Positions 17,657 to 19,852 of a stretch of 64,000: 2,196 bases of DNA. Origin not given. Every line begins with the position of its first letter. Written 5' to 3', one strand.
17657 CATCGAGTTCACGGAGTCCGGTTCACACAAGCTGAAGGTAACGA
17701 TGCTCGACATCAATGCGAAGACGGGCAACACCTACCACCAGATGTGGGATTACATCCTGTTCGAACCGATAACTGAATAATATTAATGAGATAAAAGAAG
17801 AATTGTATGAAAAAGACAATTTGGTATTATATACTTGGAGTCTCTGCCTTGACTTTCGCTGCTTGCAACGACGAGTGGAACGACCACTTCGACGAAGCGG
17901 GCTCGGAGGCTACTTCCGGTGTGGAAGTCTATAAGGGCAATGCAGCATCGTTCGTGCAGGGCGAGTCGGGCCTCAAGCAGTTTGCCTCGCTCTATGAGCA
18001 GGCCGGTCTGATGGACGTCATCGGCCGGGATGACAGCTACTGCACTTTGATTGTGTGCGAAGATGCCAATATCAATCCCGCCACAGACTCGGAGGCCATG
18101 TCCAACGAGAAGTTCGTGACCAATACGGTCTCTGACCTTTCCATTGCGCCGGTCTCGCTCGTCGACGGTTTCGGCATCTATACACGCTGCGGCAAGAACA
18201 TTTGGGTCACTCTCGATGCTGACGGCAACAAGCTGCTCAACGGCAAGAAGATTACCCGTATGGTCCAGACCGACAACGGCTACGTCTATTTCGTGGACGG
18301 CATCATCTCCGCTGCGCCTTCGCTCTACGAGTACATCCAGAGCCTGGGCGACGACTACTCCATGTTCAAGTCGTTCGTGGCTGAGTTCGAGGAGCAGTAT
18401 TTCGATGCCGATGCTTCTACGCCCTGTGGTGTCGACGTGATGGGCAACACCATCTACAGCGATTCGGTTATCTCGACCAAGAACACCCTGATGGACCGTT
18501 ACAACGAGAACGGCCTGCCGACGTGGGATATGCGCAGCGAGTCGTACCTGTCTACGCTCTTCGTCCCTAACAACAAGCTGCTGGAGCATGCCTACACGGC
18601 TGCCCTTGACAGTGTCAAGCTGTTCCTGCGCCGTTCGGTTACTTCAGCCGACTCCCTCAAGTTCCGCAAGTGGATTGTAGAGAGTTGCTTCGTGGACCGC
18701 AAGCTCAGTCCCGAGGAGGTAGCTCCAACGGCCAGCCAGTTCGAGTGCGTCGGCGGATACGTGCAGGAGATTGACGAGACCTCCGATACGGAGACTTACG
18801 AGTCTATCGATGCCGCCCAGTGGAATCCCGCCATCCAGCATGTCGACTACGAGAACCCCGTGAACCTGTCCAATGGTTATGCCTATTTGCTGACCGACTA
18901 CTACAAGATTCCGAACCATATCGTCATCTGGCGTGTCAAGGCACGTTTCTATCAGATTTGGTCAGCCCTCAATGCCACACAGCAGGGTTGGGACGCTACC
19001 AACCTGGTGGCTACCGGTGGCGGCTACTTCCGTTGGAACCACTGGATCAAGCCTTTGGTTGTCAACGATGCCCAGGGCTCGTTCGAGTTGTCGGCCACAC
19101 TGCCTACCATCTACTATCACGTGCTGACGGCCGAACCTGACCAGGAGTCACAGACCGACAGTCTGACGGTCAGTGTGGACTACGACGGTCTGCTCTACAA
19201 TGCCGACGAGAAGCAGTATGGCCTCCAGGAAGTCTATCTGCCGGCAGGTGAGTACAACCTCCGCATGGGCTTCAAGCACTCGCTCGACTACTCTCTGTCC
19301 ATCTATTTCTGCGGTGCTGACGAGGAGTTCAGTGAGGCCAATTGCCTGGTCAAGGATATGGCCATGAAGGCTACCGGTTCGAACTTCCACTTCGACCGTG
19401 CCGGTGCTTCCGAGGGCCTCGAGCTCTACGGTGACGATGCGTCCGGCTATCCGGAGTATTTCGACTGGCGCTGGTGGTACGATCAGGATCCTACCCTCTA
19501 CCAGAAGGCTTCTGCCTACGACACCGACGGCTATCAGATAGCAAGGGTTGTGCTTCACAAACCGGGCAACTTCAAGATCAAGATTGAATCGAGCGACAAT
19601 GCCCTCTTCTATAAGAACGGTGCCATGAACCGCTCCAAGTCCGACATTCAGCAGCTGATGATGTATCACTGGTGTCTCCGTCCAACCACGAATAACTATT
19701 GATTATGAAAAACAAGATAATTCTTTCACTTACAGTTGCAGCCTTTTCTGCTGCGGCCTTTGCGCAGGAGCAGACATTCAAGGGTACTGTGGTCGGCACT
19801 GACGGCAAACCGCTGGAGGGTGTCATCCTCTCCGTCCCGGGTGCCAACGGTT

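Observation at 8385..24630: Seven-gene tandem SusC/SusD locus in which every accessory gene is a fasciclin (FAS1)-domain lipoprotein, with no CAZyme or regulator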

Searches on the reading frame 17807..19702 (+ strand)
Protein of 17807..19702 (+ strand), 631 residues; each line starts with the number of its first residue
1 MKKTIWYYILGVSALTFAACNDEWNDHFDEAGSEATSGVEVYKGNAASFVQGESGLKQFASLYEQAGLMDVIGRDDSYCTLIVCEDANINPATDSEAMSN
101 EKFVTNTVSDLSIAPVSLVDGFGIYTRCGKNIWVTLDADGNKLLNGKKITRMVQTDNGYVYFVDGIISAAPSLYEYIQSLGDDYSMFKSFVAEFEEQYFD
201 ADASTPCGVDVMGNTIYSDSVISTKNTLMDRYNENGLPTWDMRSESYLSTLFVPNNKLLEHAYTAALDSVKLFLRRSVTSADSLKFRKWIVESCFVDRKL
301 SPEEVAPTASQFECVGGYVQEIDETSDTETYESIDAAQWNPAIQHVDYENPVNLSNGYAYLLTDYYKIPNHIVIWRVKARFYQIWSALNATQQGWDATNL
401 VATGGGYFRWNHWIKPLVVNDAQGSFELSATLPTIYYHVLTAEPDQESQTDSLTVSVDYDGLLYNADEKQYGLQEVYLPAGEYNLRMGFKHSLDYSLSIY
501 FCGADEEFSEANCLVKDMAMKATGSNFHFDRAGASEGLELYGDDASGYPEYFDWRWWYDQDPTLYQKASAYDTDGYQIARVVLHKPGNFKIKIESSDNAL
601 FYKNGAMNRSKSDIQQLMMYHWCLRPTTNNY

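Call 3: search_protein_families(library=pfam, proteins=[window:17807-19702:+], max_evalue=0.01)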
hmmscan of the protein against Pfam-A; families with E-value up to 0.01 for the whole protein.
window:17807-19702:+ (631 aa): 0 families

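Call 5: search_protein_families(library=ncbifam, proteins=[window:17807-19702:+], max_evalue=0.01)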
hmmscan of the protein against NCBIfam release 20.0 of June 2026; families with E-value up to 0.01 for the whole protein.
window:17807-19702:+ (631 aa): 1 family
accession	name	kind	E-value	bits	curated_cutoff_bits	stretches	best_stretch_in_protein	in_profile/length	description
NF050142.1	PG1828_fam_lipo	equivalog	0.0081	16.9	50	0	1-36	1-35/59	PG1828 family lipoprotein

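Call 9: search_solved_structures(query=window:17807-19702:+, max_evalue=1)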
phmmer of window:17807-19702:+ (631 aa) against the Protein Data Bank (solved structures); distinct sequences matched with E-value up to 1: 3.
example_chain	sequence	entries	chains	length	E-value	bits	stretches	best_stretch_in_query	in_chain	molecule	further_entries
7p5w_K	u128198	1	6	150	0.018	17.1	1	543-607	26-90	synthetic nanobody Sb2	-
7mfv_B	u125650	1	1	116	0.15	14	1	543-608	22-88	Synthetic Nanobody #16 (Sb16)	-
7kgk_B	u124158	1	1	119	0.16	13.9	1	543-608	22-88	Sb16, Sybody-16, Synthetic Nanobody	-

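Call 23: find_homologous_proteins(query=window:17807-19702:+, max_evalue=0.001)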
Query window:17807-19702:+ (631 aa): 218 proteins with E <= 0.001 among 8000 candidates; the best 120 are listed.
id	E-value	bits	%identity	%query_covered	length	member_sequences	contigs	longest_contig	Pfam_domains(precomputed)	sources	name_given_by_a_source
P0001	0.0e+0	1452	98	100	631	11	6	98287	-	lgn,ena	-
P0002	3.9e-289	979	66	99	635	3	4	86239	-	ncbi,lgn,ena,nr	ncbi:MAG: hypothetical protein IJP70_09975 [Bacteroidales bacterium]|nr:hypothetical protein [Bacter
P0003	6.9e-287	972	68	98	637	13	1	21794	-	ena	-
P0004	5.4e-269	912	63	98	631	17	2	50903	-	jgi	jgi:hypothetical protein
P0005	5.5e-269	912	64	98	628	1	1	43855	-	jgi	jgi:hypothetical protein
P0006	8.8e-266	902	63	99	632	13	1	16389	-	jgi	jgi:hypothetical protein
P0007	4.9e-262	889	60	100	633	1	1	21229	-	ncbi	-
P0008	3.9e-261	886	61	100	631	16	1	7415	-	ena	-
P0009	8.0e-260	882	60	99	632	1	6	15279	-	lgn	-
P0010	1.5e-258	878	60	100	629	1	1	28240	-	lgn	-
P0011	7.7e-256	869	58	100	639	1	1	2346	-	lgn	-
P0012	1.2e-255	868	63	97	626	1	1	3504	-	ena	-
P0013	4.4e-254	863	60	99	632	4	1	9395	-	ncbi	-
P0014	8.4e-253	859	60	98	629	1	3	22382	-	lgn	-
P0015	1.7e-252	858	59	99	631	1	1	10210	-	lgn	-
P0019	9.0e-251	852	60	97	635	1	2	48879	PF02469.28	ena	-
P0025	1.2e-244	832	59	96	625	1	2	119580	PF02469.28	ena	-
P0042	1.3e-182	627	46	99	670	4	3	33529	PF02469.28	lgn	-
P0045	3.9e-181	622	46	99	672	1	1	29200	PF02469.28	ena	-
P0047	6.7e-181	621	46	99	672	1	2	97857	PF02469.28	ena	-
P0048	8.5e-181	621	46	99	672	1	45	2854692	PF02469.28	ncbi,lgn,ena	-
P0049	1.1e-180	621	46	99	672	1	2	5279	PF02469.28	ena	-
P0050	1.1e-180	621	46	99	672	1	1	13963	PF02469.28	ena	-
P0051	2.3e-180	620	46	97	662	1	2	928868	PF02469.28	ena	-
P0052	2.7e-180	619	46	98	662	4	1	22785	PF02469.28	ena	-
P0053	2.8e-180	619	46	99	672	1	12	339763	PF02469.28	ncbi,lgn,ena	-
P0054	2.8e-180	619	46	99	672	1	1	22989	PF02469.28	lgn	-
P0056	3.1e-180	619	46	99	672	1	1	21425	PF02469.28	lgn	-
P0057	4.3e-180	619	46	99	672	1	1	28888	PF02469.28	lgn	-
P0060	4.7e-180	619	46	99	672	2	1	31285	PF02469.28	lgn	-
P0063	6.0e-180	618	49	97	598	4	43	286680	-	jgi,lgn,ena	jgi:hypothetical protein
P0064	6.1e-180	618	46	98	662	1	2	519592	PF02469.28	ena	-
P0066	7.3e-180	618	46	97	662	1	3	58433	PF02469.28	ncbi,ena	-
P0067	2.0e-179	617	46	99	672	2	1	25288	PF02469.28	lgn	-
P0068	3.4e-179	616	46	99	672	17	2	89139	PF02469.28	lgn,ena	-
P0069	4.2e-179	616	46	98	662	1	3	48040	PF02469.28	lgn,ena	-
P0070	8.3e-179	615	46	99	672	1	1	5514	PF02469.28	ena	-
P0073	1.6e-178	614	46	98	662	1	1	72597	PF02469.28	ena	-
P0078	2.4e-177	610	47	98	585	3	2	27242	PF02469.28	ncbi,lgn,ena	-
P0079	3.5e-177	609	46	99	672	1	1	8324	PF02469.28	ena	-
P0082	3.9e-176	606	45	97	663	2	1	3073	PF02469.28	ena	-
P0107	3.4e-171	589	45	97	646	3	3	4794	PF02469.28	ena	-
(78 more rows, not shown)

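Call 24: find_encoding_contigs(protein=P0048, flank=10000, max_places=3)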
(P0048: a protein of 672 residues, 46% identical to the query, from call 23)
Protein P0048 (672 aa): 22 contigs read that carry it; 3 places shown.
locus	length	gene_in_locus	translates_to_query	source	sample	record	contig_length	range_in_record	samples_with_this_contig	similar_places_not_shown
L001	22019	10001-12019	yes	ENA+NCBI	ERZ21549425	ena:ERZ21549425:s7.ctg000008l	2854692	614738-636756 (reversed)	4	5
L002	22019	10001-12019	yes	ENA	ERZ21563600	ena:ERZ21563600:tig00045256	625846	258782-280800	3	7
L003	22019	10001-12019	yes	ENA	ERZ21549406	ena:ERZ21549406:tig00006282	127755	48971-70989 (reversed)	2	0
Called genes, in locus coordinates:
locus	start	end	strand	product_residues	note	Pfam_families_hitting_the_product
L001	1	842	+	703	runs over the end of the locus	-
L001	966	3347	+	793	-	PF02469:Fasciclin (weak)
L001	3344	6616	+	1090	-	PF13620:CarboxypepD_reg (weak), PF13715:CarbopepD_reg_2, PF07715:Plug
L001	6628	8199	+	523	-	PF14322:SusD-like_3, PF07980:SusD_RagB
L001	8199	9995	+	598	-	PF02469:Fasciclin, PF17133:DUF5108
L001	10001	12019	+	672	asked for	PF02469:Fasciclin (faint)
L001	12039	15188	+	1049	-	PF13620:CarboxypepD_reg (weak), PF13715:CarbopepD_reg_2 (weak), PF07715:Plug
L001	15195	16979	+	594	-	-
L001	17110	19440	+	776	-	-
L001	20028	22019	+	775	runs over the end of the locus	-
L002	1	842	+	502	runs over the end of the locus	-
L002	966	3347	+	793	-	PF02469:Fasciclin (weak)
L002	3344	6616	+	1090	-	PF13620:CarboxypepD_reg (weak), PF13715:CarbopepD_reg_2, PF07715:Plug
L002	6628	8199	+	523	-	PF14322:SusD-like_3, PF07980:SusD_RagB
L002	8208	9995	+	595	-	PF02469:Fasciclin, PF17133:DUF5108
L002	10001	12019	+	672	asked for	PF02469:Fasciclin (faint)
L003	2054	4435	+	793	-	PF02469:Fasciclin (weak)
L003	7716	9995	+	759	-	PF14322:SusD-like_3, PF02469:Fasciclin (weak), PF17133:DUF5108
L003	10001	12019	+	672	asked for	PF02469:Fasciclin (faint)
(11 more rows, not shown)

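Call 25: find_encoding_contigs(protein=P0063, flank=10000, max_places=3)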
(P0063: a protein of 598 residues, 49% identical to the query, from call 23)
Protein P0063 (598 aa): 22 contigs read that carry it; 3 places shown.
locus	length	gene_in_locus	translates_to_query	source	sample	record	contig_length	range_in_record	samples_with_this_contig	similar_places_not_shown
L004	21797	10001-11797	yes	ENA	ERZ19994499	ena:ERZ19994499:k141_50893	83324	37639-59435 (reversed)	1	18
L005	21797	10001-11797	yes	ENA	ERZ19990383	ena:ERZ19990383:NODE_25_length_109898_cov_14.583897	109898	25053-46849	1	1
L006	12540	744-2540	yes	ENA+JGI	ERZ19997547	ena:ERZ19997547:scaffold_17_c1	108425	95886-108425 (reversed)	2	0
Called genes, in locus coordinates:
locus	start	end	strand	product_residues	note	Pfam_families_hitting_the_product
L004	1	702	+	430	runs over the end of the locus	PF00860:Xan_ur_permease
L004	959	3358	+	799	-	PF02469:Fasciclin (faint)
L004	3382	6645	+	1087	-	PF13620:CarboxypepD_reg (weak), PF13715:CarbopepD_reg_2, PF07715:Plug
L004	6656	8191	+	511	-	PF14322:SusD-like_3, PF07980:SusD_RagB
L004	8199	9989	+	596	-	PF02469:Fasciclin (weak), PF17133:DUF5108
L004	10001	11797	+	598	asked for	-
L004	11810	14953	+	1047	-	PF13620:CarboxypepD_reg (weak), PF07715:Plug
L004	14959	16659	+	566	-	-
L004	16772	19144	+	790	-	PF18998:Flg_new_2 (weak)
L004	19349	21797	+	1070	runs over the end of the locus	PF13620:CarboxypepD_reg, PF13715:CarbopepD_reg_2, PF07715:Plug, PF00593:TonB_dep_Rec_b-barrel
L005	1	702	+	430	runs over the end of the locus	PF00860:Xan_ur_permease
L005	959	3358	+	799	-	PF02469:Fasciclin (faint)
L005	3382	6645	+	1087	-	PF13620:CarboxypepD_reg (weak), PF13715:CarbopepD_reg_2, PF07715:Plug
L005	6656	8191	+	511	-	PF14322:SusD-like_3, PF07980:SusD_RagB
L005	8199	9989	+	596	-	PF02469:Fasciclin (weak), PF17133:DUF5108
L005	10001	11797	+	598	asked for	-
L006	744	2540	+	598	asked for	-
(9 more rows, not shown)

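Call 30: find_related_loci(query=A1, collection=genome_contigs, flank=10000)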
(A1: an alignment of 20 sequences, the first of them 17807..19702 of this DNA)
Query A1 (631 aa) in genome_contigs; peptide patterns used: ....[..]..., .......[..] (x = any residue, [..] = any of these).
154 stretches matched a pattern; 106 encode a relative of the query (tblastn E <= 1e-3); the best 80 are kept; 80 distinct loci.
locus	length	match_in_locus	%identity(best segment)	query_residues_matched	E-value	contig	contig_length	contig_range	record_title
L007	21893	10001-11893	97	1-631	0e+0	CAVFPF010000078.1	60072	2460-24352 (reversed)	bacterium isolate H07646-L1_cleanbin_000007 genome assembly, contig: Spades_H07646-L1_contig_151, whole genome shotgun s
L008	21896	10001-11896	66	6-631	0e+0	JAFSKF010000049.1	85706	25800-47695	MAG: Bacteroidales bacterium isolate RGIG3218 Goat_Reticulum-2__c492804, whole genome shotgun sequence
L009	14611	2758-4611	63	9-631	0e+0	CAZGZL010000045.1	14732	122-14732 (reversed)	MAG TPA_asm: uncultured Prevotellaceae bacterium isolate SRP222552_co1_402 genome assembly, contig: NODE_3017_length_147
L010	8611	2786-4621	63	14-631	0e+0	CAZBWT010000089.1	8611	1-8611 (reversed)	MAG TPA_asm: uncultured Prevotellaceae bacterium isolate SRP222552_co1_220 genome assembly, contig: NODE_8393_length_861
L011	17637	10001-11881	61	3-631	0e+0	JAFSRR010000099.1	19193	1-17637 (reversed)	MAG: Bacteroidales bacterium isolate RGIG3412 Goat_Reticulum.Co__c2145064, whole genome shotgun sequence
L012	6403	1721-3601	61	3-631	0e+0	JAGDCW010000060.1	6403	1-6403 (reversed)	MAG: Bacteroidales bacterium isolate RGIG10352 Yak_Rumen.Co__c2051901, whole genome shotgun sequence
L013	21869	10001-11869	60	7-631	0e+0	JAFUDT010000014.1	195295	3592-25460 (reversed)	MAG: Bacteroidales bacterium isolate RGIG4402 Roe_deer_Omasum-2__c3057, whole genome shotgun sequence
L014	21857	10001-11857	60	8-631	0e+0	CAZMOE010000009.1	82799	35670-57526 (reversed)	MAG TPA_asm: uncultured Prevotellaceae bacterium isolate SRP199465_co2_668 genome assembly, contig: NODE_424_length_8279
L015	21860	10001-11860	59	17-631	0e+0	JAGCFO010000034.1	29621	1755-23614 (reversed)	MAG: Bacteroidaceae bacterium isolate RGIG9746 Yak_Omasum-4__c758560, whole genome shotgun sequence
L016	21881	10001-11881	59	1-631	0e+0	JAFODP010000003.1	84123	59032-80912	MAG: Bacteroidales bacterium isolate RGIG371 Dairy_cattle_Colon-4__c404, whole genome shotgun sequence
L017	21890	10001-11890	59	7-631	0e+0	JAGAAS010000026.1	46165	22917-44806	MAG: Bacteroidaceae bacterium isolate RGIG8271 Water_buffalos_Rumen-5__c598520, whole genome shotgun sequence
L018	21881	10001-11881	58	1-631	0e+0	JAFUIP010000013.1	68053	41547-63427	MAG: Bacteroidales bacterium isolate RGIG4528 Roe_deer_Rectum-1__c1418, whole genome shotgun sequence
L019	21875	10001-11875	57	3-630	0e+0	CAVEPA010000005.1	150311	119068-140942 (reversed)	bacterium isolate H07633-L1_cleanbin_000013 genome assembly, contig: Spades_H07633-L1_contig_14, whole genome shotgun se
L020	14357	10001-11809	58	15-631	0e+0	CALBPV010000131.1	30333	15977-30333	MAG TPA_asm: uncultured Bacteroidales bacterium isolate ERR1278072_bin.161_CONCOCT_v1.1_MAG genome assembly, contig: ERZ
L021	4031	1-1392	74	173-631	0e+0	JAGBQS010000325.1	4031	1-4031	MAG: Bacteroidales bacterium isolate RGIG9360 Yak_Abomasum.Co__c3538851, whole genome shotgun sequence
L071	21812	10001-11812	42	5-631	7e-158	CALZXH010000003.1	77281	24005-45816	MAG: uncultured Prevotella sp. isolate SRR5976185_bin.5_metaWRAP_v1.3_MAG genome assembly, contig: ERZ8810616.34, whole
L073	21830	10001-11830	41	1-631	2e-157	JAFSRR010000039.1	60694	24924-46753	MAG: Bacteroidales bacterium isolate RGIG3412 Goat_Reticulum.Co__c789282, whole genome shotgun sequence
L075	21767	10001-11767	44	12-631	2e-156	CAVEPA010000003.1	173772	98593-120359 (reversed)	bacterium isolate H07633-L1_cleanbin_000013 genome assembly, contig: Spades_H07633-L1_contig_9, whole genome shotgun seq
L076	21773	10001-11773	42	18-631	4e-156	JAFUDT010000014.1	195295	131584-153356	MAG: Bacteroidales bacterium isolate RGIG4402 Roe_deer_Omasum-2__c3057, whole genome shotgun sequence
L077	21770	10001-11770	42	12-631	4e-154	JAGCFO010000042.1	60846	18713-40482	MAG: Bacteroidaceae bacterium isolate RGIG9746 Yak_Omasum-4__c956855, whole genome shotgun sequence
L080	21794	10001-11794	41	1-631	1e-153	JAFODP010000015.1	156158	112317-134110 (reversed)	MAG: Bacteroidales bacterium isolate RGIG371 Dairy_cattle_Colon-4__c930, whole genome shotgun sequence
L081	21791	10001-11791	44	1-631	2e-158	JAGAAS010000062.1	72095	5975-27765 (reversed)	MAG: Bacteroidaceae bacterium isolate RGIG8271 Water_buffalos_Rumen-5__c1608290, whole genome shotgun sequence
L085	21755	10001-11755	42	17-631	4e-149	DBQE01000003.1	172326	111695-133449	MAG TPA_asm: Bacteroidales bacterium UBA1402 UBA1402_contig_5156, whole genome shotgun sequence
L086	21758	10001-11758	42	17-631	6e-146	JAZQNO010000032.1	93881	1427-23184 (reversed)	MAG: Bacteroidales bacterium isolate T1900045246_TH20190016.MAGScoT_cleanbin_000006 SGB_5632_k141_126476, whole genome s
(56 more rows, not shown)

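Call 80: search_protein_families(library=pfam, proteins=[L073:16722-18548:+, L076:16665-18491:+, L077:16792-18639:+, L085:16386-18239:+, L081:16802-18637:+, L086:16666-18462:+, L071:16904-19276:+, L080:17874-19637:+, L071:19453-21621:+], max_evalue=0.001)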
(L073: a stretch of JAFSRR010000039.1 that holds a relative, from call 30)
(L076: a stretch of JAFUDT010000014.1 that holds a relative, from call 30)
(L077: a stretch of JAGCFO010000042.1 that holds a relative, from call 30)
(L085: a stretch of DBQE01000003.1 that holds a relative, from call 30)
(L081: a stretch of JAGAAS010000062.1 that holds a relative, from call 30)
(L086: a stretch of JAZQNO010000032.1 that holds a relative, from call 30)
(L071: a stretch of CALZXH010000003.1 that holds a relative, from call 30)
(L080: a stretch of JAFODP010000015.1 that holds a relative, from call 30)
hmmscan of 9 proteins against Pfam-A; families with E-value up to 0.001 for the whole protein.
L073:16722-18548:+ (608 aa): 2 families
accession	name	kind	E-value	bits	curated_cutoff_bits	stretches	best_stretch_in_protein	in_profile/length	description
PF01095.25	Pectinesterase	-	3.1e-41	141.5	27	2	244-439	85-277/298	Pectinesterase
PF13205.12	Big_5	-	7.8e-07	30.2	23.6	1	28-118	7-105/105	Bacterial Ig-like domain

L076:16665-18491:+ (608 aa): 2 families
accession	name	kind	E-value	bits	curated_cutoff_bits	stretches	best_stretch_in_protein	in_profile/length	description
PF01095.25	Pectinesterase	-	3e-39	135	27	2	245-441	85-278/298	Pectinesterase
PF13205.12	Big_5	-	3.9e-06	28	23.6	1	26-119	4-105/105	Bacterial Ig-like domain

L077:16792-18639:+ (615 aa): 2 families
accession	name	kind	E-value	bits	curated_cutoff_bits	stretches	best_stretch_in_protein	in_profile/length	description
PF01095.25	Pectinesterase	-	6.5e-37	127.3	27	2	253-420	84-249/298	Pectinesterase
PF13205.12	Big_5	-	2.3e-09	38.3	23.6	1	35-127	5-105/105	Bacterial Ig-like domain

L085:16386-18239:+ (617 aa): 2 families
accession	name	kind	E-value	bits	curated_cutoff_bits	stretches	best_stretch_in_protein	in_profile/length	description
PF01095.25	Pectinesterase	-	1.6e-38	132.6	27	2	253-451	83-278/298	Pectinesterase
PF13205.12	Big_5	-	9.9e-05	23.5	23.6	1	37-130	4-104/105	Bacterial Ig-like domain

L081:16802-18637:+ (611 aa): 2 families
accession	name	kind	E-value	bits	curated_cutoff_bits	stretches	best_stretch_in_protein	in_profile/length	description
PF01095.25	Pectinesterase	-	1.1e-38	133.1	27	2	249-418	84-251/298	Pectinesterase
PF13205.12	Big_5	-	3.3e-07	31.4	23.6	1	29-122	4-105/105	Bacterial Ig-like domain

L086:16666-18462:+ (598 aa): 2 families
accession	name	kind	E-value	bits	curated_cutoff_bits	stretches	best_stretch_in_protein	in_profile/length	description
PF01095.25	Pectinesterase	-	2e-41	142.1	27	2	236-461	85-296/298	Pectinesterase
PF13205.12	Big_5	-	3.1e-08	34.7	23.6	1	23-116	4-105/105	Bacterial Ig-like domain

L071:16904-19276:+ (790 aa): 0 families

L080:17874-19637:+ (587 aa): 0 families

L071:19453-21621:+ (722 aa): 0 families
